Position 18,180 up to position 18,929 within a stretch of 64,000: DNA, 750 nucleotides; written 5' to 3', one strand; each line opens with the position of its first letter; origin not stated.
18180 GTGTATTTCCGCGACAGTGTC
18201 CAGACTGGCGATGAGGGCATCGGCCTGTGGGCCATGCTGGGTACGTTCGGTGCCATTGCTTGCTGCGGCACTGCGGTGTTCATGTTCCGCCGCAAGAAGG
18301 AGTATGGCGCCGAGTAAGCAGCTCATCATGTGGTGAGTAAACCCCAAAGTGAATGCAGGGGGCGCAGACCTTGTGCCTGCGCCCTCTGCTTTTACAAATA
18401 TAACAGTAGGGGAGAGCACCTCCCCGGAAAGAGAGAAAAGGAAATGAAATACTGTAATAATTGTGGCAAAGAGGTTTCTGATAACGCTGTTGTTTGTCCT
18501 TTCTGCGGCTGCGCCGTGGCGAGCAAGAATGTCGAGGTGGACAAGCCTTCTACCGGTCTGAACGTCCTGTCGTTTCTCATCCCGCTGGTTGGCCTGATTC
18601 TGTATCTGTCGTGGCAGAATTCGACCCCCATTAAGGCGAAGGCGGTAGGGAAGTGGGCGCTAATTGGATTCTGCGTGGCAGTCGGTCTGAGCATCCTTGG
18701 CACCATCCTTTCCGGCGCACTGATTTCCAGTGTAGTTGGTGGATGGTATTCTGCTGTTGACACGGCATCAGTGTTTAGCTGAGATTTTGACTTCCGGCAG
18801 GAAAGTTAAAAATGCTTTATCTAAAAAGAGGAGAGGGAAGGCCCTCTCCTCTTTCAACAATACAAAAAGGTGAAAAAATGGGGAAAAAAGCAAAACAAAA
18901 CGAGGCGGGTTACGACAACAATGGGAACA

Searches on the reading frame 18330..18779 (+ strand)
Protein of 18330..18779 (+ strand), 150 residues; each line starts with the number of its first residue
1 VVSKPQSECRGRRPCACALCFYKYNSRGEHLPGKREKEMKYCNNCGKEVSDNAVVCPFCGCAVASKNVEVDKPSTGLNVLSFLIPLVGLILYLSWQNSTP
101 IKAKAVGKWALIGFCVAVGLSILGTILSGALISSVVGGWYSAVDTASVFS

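Call 14: search_protein_families(library=pfam, proteins=[window:18330-18779:+], max_evalue=0.001)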
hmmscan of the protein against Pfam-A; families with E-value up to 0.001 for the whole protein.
window:18330-18779:+ (150 aa): 2 families
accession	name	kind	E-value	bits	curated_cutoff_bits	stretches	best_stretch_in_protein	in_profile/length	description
PF13240.11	Zn_Ribbon_1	-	1.9e-06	27.9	25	1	41-61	1-21/23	zinc-ribbon domain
PF13248.11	Zn_ribbon_3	-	0.00021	21.1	27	1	38-60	1-23/26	zinc-ribbon domain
